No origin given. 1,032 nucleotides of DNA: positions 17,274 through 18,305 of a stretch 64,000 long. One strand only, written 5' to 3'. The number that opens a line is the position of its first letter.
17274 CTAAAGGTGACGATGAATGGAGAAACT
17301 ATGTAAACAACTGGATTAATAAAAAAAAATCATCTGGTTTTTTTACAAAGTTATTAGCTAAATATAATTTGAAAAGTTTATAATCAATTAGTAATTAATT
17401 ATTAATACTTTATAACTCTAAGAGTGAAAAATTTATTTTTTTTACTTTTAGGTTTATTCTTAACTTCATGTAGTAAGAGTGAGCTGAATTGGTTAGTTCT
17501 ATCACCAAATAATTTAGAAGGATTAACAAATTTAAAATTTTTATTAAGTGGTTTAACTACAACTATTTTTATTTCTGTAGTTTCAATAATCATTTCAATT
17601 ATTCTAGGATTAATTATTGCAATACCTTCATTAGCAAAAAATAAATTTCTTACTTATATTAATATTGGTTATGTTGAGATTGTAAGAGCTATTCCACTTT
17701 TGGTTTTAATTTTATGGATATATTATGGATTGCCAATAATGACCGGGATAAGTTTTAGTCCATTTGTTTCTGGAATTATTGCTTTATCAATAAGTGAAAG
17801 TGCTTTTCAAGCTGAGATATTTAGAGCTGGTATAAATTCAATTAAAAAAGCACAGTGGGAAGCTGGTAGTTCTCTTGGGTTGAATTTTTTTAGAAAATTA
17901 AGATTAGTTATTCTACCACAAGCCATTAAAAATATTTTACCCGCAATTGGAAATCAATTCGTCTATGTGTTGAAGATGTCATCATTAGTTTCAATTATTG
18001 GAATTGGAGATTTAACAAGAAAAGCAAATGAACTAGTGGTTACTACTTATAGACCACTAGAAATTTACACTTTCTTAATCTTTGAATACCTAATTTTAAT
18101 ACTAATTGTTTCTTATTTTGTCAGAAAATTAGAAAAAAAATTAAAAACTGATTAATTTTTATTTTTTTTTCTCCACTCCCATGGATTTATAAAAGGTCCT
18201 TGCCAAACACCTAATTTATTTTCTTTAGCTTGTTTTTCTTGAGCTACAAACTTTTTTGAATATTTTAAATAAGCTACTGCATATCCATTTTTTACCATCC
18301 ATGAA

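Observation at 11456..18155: soxBDAG + solute-binding protein + permease: candidate uptake and demethylation system for an unidentified N-methylated solute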

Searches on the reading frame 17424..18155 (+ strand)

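Call 3: search_protein_families(library=pfam, proteins=[window:17424-18155:+])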
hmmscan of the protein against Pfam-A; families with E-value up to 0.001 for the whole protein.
window:17424-18155:+ (243 aa): 1 family
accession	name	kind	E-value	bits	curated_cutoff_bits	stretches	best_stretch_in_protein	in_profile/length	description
PF00528.27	BPD_transp_1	-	1e-21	77.9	26.4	1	59-241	2-183/184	Binding-protein-dependent transport system inner membrane component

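Call 4: search_protein_families(library=ncbifam, proteins=[window:17424-18155:+])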
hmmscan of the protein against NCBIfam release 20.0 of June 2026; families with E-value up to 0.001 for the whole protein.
window:17424-18155:+ (243 aa): 16 families
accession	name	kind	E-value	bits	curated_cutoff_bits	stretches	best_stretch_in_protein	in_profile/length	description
NF007028.0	PRK09494.1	equivalog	2.4e-43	148.5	303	1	37-241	12-217/219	glutamine ABC transporter permease GlnP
TIGR03004.1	ectoine_ehuC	equivalog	1.1e-42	146.3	196.95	1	37-241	4-207/214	ectoine/hydroxyectoine ABC transporter permease subunit EhuC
TIGR03003.1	ectoine_ehuD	equivalog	3.3e-40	138.3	205.2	1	38-240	11-212/212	ectoine/hydroxyectoine ABC transporter permease subunit EhuD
NF011680.0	PRK15100.1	equivalog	7.2e-40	137.2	300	1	36-241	11-215/222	cystine ABC transporter permease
NF008337.0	PRK11123.1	equivalog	5.8e-34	117.6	277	2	108-240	98-230/238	arginine ABC transporter permease ArtQ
NF011687.0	PRK15107.1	equivalog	1.3e-29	103.7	318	1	36-239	12-222/224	glutamate/aspartate ABC transporter permease GltK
TIGR01726.1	HEQRo_perm_3TM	subfamily_domain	3.1e-27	95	42.2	1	37-135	2-99/99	ABC transporter permease subunit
NF008336.0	PRK11122.1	equivalog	3.4e-26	92.3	248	1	37-239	5-214/222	arginine ABC transporter permease ArtM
NF011714.0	PRK15135.1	subfamily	1.3e-24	87.3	319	1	38-230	7-209/228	histidine ABC transporter permease HisQ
NF011651.0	PRK15069.1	subfamily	3e-21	75.9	306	1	41-239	20-227/237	histidine ABC transporter permease HisM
TIGR01097.1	PhnE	equivalog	3.6e-11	43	216.7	1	34-235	51-249/252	phosphonate ABC transporter, permease protein PhnE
NF008049.0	PRK10782.1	subfamily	1.1e-07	31.8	212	1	39-231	8-205/217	methionine ABC transporter permease MetI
NF045476.1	Opp4C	equivalog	3.8e-06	26.4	350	1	32-195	64-222/278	oligopeptide ABC transporter permease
TIGR03416.1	ABC_choXWV_perm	equivalog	2.1e-05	24.1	363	1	44-200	88-236/267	choline ABC transporter permease subunit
TIGR00974.1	3a0107s02c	equivalog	0.00023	20.4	193.45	1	7-174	22-189/272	phosphate ABC transporter permease PstA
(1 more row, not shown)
